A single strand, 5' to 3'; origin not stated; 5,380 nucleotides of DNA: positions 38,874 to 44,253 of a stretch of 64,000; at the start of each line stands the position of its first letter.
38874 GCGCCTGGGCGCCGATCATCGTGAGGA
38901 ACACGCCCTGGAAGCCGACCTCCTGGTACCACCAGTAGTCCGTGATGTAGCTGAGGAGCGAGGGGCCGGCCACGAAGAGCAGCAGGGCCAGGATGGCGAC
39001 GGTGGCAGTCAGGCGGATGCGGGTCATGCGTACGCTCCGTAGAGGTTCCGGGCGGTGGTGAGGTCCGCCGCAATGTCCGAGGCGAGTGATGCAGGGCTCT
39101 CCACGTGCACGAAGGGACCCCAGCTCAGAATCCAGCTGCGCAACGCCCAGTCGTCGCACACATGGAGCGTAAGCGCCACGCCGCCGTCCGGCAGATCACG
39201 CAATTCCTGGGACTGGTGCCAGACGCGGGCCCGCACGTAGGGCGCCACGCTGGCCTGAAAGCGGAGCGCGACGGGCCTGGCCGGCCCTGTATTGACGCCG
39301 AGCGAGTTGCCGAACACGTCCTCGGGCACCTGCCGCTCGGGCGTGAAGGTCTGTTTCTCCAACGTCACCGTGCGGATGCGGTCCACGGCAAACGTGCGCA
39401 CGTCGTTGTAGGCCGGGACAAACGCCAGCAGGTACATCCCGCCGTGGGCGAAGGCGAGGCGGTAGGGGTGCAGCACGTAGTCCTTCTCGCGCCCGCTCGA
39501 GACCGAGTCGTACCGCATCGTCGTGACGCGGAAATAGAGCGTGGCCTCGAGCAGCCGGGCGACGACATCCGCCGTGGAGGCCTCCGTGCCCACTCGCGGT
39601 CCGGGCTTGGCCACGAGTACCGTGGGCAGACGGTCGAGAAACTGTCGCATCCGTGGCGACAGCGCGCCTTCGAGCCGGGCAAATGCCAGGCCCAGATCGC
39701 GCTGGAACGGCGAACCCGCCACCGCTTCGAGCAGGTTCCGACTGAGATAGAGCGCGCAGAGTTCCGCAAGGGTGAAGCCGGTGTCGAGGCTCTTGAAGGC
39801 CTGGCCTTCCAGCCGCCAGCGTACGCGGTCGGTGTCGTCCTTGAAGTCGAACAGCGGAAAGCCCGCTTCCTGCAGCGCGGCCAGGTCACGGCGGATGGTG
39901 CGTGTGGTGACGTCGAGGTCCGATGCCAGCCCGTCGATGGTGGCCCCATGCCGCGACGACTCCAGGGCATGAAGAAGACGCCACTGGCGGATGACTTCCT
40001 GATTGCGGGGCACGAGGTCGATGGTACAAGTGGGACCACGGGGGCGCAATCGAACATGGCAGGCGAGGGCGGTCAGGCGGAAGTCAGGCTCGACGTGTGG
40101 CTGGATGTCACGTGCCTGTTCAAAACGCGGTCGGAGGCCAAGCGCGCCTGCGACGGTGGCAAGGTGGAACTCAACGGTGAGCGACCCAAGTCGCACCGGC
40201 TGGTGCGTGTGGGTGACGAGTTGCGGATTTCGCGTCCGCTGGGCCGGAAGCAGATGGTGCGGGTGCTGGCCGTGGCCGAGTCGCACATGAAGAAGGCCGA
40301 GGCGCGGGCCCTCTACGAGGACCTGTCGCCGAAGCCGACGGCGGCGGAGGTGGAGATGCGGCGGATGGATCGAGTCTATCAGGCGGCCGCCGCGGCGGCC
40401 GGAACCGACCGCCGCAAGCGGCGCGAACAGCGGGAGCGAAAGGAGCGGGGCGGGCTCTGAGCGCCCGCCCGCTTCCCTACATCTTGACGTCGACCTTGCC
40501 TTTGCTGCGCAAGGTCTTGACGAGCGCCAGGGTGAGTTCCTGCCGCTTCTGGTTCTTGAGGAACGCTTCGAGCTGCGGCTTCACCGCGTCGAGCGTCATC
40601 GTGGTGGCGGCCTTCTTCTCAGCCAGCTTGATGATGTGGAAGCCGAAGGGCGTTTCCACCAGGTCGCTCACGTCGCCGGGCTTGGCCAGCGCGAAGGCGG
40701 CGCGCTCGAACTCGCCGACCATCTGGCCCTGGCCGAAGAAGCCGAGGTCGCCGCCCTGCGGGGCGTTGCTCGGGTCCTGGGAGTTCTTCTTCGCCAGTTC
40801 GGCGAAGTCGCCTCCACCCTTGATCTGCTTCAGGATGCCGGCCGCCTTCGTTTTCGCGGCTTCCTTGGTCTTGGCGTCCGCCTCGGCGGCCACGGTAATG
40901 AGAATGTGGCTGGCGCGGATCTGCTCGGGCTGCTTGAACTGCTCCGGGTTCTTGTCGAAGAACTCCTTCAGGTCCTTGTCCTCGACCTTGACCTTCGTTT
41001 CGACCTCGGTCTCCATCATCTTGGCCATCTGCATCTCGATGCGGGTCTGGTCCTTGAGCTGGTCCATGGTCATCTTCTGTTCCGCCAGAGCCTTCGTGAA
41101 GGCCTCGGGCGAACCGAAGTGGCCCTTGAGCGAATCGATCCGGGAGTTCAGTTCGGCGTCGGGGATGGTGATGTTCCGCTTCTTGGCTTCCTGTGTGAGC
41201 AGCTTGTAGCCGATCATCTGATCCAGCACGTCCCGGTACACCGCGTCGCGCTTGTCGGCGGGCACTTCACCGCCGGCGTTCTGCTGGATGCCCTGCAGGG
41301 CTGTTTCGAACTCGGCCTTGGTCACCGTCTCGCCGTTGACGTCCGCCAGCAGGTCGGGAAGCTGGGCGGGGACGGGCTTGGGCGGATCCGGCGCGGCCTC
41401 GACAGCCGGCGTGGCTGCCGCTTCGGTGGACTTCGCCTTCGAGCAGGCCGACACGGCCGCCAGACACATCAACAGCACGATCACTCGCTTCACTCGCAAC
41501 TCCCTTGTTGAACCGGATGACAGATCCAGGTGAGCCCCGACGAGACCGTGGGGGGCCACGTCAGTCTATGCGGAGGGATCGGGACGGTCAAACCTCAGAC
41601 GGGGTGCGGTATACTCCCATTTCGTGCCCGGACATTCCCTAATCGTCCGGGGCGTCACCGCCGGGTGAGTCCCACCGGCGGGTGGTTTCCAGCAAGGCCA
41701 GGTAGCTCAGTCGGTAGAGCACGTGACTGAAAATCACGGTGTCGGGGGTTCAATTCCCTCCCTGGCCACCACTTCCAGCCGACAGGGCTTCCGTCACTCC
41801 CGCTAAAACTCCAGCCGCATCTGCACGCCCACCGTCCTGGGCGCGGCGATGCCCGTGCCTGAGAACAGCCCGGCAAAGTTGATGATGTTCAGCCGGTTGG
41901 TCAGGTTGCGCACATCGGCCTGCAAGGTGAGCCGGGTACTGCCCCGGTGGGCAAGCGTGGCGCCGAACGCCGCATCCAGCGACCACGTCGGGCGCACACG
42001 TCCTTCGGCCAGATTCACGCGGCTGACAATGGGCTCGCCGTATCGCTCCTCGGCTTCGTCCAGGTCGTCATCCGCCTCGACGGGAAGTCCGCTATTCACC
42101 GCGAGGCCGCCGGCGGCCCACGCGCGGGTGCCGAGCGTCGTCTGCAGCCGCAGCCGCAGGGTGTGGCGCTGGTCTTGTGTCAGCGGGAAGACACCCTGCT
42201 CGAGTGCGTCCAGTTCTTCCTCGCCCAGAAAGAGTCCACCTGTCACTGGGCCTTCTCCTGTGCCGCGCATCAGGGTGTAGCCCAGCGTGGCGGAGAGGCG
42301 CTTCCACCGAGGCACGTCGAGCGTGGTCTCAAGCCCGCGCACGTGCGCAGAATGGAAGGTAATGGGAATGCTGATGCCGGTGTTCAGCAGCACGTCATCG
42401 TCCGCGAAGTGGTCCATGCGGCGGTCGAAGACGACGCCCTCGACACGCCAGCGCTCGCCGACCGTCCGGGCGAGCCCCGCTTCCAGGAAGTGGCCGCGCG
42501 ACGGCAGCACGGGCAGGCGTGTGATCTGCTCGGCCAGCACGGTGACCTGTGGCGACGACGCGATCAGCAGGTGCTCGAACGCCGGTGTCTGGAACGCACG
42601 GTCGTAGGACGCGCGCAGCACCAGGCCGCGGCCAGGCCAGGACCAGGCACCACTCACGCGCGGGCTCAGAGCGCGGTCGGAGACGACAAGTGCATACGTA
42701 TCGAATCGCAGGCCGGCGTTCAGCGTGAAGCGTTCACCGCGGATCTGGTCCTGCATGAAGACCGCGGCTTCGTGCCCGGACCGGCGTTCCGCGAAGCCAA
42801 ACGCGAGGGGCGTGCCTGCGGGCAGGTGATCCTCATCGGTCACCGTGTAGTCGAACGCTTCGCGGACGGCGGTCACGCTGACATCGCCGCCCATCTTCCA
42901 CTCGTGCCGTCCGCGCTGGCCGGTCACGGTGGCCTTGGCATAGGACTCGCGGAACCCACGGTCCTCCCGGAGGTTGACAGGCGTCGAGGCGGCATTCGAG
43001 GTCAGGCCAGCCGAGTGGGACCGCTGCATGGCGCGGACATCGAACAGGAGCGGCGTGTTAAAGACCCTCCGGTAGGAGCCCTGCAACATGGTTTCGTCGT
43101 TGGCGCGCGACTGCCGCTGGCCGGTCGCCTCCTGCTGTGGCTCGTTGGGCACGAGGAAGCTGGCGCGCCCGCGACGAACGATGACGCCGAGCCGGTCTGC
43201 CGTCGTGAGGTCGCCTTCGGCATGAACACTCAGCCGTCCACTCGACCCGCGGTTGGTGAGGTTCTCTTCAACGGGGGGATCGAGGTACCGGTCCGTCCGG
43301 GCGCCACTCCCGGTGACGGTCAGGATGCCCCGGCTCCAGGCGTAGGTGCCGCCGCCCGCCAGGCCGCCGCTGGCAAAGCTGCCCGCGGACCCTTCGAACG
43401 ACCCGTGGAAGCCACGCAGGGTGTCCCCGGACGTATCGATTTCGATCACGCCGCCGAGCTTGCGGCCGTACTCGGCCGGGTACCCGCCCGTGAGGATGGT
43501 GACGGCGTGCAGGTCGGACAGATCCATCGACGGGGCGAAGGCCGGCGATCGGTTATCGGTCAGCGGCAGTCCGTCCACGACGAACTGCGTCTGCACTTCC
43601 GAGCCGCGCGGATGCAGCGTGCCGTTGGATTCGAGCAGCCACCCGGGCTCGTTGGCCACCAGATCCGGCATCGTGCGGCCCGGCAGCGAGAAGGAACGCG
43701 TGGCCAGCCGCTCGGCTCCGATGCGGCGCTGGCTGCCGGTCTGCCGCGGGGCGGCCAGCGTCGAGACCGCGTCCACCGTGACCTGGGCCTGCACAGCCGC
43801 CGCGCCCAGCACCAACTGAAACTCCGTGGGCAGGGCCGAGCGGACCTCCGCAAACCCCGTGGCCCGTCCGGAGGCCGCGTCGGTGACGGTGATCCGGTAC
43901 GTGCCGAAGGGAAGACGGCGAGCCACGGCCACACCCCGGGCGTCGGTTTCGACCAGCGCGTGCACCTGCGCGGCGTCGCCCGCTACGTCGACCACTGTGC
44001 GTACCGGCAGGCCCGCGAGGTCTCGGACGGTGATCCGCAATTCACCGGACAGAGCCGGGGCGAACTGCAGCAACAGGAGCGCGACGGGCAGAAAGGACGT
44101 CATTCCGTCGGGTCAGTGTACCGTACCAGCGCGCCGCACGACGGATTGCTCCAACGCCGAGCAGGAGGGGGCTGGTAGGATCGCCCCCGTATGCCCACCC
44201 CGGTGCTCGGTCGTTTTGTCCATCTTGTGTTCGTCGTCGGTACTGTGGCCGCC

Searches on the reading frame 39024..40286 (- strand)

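Call 8: search_protein_families(library=pfam, proteins=[window:39024-40286:-])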
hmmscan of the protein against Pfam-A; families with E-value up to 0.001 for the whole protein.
window:39024-40286:- (420 aa): 4 families
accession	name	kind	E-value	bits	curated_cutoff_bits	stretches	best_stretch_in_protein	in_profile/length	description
PF25583.1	WCX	-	1.9e-15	57.4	23.9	1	337-410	3-73/76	WCX domain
PF13280.12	WYL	-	5.1e-14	52.5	21.8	1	241-308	2-69/70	WYL domain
PF08279.18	HTH_11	-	5.4e-08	33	25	1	101-145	2-46/55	HTH domain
PF08220.18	HTH_DeoR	-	3.5e-06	27.1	21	1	100-142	1-42/57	DeoR-like helix-turn-helix domain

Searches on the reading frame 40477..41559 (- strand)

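Call 8: search_protein_families(library=pfam, proteins=[window:40477-41559:-])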
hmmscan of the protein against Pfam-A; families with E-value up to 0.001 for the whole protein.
window:40477-41559:- (360 aa): 6 families
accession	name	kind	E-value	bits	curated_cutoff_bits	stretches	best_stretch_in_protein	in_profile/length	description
PF13616.12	Rotamase_3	-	2.3e-32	112.4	22.5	1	207-316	9-116/116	PPIC-type PPIASE domain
PF00639.27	Rotamase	-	4.4e-28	98.6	21.7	1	218-313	1-96/97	PPIC-type PPIASE domain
PF13145.12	Rotamase_2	-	1.4e-19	71.5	27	1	192-328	1-121/121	PPIC-type PPIASE domain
PF13624.11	SurA_N_3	-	1.9e-17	64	27.2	1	71-182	41-162/162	SurA-like N-terminal domain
PF13623.11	SurA_N_2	-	6.8e-11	42.7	28.5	1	71-150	43-122/145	SurA-like N-terminal domain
PF09312.16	SurA_N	-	5e-10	40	30.8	1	72-180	6-116/118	SurA N-terminal domain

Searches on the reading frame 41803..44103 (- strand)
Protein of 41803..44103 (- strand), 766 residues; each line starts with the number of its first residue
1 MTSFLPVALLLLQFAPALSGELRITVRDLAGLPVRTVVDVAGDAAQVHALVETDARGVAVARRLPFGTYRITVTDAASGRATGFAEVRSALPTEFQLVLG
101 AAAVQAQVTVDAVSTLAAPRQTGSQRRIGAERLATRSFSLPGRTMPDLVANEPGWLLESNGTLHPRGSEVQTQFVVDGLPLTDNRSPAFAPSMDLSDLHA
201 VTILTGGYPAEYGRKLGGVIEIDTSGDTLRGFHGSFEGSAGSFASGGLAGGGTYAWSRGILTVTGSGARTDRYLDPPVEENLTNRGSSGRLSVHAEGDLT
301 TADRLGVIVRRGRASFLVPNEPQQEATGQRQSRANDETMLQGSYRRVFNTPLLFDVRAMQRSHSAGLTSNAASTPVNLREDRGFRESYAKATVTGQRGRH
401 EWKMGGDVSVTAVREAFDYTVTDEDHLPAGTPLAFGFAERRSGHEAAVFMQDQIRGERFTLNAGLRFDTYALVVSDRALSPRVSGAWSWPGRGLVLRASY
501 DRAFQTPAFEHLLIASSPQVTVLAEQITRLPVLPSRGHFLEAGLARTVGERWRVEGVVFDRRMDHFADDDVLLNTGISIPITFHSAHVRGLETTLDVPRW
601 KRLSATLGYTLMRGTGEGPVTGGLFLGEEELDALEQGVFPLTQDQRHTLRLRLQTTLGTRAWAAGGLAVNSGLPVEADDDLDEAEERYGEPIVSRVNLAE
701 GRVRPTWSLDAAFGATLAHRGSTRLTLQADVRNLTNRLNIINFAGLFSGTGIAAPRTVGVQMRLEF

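Call 9: search_protein_families(library=pfam, proteins=[window:41803-44103:-])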
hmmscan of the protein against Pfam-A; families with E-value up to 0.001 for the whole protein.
window:41803-44103:- (766 aa): 2 families
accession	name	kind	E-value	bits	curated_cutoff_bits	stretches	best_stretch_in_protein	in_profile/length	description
PF00593.30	TonB_dep_Rec_b-barrel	-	7.1e-24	85.9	27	1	327-734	50-436/436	TonB dependent receptor-like, beta-barrel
PF07715.20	Plug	-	0.00013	22.8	23.9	1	147-219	27-107/107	TonB-dependent Receptor Plug Domain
